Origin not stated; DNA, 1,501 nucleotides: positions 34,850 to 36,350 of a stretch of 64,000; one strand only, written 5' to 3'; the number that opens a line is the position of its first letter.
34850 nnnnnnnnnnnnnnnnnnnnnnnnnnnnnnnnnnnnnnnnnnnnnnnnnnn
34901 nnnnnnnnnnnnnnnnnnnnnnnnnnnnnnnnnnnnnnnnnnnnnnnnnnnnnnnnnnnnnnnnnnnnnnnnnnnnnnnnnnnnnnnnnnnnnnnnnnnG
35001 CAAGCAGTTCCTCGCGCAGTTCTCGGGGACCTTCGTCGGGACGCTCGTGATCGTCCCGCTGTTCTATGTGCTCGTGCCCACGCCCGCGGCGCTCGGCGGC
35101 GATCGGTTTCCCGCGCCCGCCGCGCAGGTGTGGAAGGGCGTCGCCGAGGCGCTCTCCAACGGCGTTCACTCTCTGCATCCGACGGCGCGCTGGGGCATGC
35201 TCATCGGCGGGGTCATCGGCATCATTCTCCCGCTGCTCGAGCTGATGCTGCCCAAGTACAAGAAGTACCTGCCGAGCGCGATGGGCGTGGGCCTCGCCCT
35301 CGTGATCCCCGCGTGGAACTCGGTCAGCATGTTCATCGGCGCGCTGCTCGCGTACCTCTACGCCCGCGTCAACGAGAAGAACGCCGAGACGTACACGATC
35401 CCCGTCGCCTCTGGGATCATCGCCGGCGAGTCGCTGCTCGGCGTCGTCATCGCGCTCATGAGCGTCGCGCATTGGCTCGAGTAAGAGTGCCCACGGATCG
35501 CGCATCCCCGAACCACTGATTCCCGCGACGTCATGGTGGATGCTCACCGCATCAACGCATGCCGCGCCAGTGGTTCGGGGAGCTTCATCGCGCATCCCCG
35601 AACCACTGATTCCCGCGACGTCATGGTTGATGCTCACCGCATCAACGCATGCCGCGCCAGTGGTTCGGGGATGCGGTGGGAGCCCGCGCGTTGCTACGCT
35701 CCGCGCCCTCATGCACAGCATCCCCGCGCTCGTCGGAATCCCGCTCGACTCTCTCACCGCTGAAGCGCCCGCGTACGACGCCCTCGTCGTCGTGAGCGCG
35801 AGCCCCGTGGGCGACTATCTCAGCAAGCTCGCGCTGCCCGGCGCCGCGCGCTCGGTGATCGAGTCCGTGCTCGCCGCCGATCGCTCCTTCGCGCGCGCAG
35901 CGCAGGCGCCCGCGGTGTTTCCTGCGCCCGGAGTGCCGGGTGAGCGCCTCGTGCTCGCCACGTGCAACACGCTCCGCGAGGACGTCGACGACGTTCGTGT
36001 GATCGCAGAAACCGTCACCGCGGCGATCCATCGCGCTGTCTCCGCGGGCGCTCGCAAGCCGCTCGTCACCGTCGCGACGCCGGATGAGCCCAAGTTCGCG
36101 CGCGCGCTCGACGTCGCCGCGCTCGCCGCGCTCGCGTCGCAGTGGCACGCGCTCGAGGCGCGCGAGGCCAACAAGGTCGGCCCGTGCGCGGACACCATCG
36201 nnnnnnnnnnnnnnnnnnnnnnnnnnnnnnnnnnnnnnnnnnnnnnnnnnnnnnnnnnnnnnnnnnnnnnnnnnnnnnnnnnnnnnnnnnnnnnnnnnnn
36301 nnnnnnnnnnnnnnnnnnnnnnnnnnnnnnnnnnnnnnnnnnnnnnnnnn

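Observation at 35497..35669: Duplicated 84-bp palindromic element between the OPT transporter and pepA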

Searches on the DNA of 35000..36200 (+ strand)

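Call 7: search_rna_families(source=window, start=35000, end=36200, threshold=evalue, max_evalue=10)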
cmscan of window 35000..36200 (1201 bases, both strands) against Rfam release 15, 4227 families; matches with E-value up to 10: 6.
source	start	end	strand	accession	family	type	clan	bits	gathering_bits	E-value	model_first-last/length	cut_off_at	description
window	35584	35682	+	RF03795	MIR6201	Gene; miRNA;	-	27.4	69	0.0019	1-109/109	no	MIR6201 microRNA precursor family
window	35551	35631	-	RF02015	mir-1287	Gene; miRNA;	-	23.9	93.3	0.064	1-88/88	no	mir-1287 microRNA precursor family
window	35505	35581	+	RF03795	MIR6201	Gene; miRNA;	-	20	69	0.24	12-98/109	no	MIR6201 microRNA precursor family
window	35550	35632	-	RF00877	mir-592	Gene; miRNA;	-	16.2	67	4.3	1-88/88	no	mir-592 microRNA precursor family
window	35775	35835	-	RF03032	narK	Cis-reg;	-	15.3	43.2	4.9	1-72/72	no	narK RNA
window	35112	35174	+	RF01057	SAH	Cis-reg; riboswitch;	-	14.7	37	8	1-78/78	no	SAH (S-adenosyl-L-homocysteine) riboswitch aptamer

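Call 35: build_rna_model(alignment_id=A2)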
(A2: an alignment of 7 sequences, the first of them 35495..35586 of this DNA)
Model R1 built from alignment A2 (7 sequences, 111 columns); structure: RNAalifold consensus.
model positions 96; base pairs 32; branch points 0; effective number of sequences 1.1; information 0.596 bits per position. Calibrated on 0.2 Mb of random sequence (short: E-values are rough).
structure used (alignment columns):
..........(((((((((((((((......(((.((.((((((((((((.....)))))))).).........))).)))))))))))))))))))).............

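Call 36: search_with_rna_model(model_id=R1, sources=[window, L001, L002, L003, L004, L024, L037, L039, L020, L022, L029, L031], max_evalue=10)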
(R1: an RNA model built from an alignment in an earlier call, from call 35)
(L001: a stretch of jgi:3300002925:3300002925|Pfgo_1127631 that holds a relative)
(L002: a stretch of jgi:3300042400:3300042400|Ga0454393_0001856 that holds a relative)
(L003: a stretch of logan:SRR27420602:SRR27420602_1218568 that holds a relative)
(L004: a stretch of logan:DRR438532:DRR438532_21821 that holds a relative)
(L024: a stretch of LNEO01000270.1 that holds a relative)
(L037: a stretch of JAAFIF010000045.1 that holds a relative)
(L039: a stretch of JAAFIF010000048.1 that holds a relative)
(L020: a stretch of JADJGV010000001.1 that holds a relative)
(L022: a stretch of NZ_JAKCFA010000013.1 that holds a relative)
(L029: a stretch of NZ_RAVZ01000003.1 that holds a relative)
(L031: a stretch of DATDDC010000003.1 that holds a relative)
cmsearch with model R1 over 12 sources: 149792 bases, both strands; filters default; matches with E-value up to 10: 32.
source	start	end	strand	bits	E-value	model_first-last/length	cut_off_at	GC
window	35585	35680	+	105.9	2.2e-26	1-96/96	no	0.64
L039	5717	5812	+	104.5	5.1e-26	1-96/96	no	0.62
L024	1205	1300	-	103.1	1.2e-25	1-96/96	no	0.61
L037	3579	3674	-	101.2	4.2e-25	1-96/96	no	0.59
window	52267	52371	-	78.1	9.1e-19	1-96/96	no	0.66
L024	1204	1299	+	45.7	6.7e-10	1-96/96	no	0.6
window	35586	35681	-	45.2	9.1e-10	1-96/96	no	0.64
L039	5624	5720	-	35.7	3.7e-07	1-96/96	no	0.63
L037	3578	3673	+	31.4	5.8e-06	1-96/96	no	0.59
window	52266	52370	+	25.3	0.00027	1-96/96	no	0.65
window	28935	28998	+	17.1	0.048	1-96/96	no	0.62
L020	2645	2712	-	16.1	0.086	1-96/96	no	0.75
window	49265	49339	-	15.9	0.1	1-96/96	no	0.77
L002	12618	12706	+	15.8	0.11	1-96/96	no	0.71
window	14830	14913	-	14.2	0.29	1-96/96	no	0.69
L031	3254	3295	+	13.1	0.57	32-72/96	no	0.86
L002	15392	15476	-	13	0.62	1-96/96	no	0.73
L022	5854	5917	-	12.3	0.96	1-96/96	no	0.72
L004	4204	4289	+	11.2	2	10-88/96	no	0.78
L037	633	686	+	11.1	2.1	1-96/96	no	0.76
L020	1929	1963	+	10.8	2.5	1-96/96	no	0.77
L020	5031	5107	-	10.5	2.9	1-96/96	no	0.75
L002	9665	9730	-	10.4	3.1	1-96/96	no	0.77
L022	1257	1362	+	9.2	6.8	1-96/96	no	0.74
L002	16364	16391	-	8.8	8.7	39-66/96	no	0.68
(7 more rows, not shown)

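Call 49: search_with_rna_model(model_id=R1, sources=[L053, L052, L049, L050, L051], max_evalue=1)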
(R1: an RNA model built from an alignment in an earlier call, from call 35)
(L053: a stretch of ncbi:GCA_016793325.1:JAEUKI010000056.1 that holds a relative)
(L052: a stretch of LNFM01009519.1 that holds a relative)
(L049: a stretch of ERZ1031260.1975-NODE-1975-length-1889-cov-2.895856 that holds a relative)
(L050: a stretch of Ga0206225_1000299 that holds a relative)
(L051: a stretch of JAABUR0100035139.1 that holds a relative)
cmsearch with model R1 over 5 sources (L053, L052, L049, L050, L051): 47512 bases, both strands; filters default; matches with E-value up to 1: 4.
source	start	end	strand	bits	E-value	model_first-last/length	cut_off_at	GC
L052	847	942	-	103.1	3.9e-26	1-96/96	no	0.61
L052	846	941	+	45.7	2.1e-10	1-96/96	no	0.6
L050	5422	5511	+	23.2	0.00033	1-96/96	no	0.7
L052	10254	10307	+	11.8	0.43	1-96/96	no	0.8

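Call 64: search_dna_similar(query=window:35585-35682:+, collection=plasmids, mode=distant, max_evalue=0.01, max_rows=15)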
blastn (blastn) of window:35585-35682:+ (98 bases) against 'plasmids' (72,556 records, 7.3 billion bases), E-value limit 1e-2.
No match.

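Call 65: search_dna_similar(query=window:35585-35682:+, collection=phages, mode=distant, max_evalue=0.01, max_rows=15)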
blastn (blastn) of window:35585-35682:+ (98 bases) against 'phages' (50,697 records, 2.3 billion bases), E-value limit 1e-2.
No match.

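Call 76: search_with_rna_model(model_id=R1, sources=[L056, L054, L055], max_evalue=1, show_alignments=2)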
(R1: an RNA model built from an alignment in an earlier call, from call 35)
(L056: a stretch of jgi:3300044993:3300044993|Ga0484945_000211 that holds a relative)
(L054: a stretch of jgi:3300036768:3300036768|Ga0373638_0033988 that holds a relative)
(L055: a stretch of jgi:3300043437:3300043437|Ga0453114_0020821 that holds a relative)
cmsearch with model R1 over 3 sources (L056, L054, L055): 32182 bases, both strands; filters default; matches with E-value up to 1: 6.
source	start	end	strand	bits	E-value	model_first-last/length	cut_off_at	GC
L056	10244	10339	+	99.7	2.3e-25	1-96/96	no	0.62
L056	10245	10340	-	41.9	1.6e-09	1-96/96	no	0.64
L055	2551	2651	-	14.3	0.058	1-96/96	no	0.74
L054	5064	5106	+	13.3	0.11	35-70/96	no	0.81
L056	10813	10920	-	13.1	0.12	1-96/96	no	0.69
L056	3388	3477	-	12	0.26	1-96/96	no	0.74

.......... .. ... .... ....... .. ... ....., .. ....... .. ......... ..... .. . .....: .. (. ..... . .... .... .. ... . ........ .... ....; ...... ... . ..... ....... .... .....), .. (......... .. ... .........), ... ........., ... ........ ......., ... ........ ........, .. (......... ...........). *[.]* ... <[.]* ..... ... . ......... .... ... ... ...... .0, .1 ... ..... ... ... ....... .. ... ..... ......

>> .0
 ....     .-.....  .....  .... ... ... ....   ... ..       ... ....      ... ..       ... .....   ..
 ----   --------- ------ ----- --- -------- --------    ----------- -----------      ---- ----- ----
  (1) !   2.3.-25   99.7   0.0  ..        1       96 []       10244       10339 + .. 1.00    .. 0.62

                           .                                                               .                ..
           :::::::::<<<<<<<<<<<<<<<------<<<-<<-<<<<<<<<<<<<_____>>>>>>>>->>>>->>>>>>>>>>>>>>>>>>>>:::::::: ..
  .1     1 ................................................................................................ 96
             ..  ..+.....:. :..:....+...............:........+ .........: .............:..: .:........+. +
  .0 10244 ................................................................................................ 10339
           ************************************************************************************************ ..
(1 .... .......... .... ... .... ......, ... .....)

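Call 78: search_with_rna_model(model_id=R1, sources=[L057], max_evalue=1, show_alignments=1)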
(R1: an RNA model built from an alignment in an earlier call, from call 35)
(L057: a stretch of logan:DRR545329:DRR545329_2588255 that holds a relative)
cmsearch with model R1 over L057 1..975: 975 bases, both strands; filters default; matches with E-value up to 1: 2.
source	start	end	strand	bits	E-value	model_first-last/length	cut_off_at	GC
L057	404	508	-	58.5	1.4e-15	1-96/96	no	0.61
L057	403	507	+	20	5e-05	1-96/96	no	0.6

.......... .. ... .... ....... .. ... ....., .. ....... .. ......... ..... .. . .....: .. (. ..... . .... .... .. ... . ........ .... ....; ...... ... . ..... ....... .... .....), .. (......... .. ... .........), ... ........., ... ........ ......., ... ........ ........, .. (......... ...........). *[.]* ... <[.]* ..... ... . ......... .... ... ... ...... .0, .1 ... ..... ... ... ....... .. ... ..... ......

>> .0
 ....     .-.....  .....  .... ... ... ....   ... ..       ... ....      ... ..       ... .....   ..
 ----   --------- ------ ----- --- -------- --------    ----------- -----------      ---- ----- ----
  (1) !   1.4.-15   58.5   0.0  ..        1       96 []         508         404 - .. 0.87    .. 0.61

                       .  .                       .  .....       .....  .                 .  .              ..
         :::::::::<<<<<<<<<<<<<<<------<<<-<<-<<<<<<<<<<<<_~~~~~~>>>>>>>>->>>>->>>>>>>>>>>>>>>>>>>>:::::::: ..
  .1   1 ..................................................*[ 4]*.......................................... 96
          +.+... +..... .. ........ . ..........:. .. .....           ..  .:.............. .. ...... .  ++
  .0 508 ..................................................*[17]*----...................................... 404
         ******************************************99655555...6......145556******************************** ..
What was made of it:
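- On REP / REPIN-RAYT system: Variants of the core exist (L057, call 78), so the pattern undercounts.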
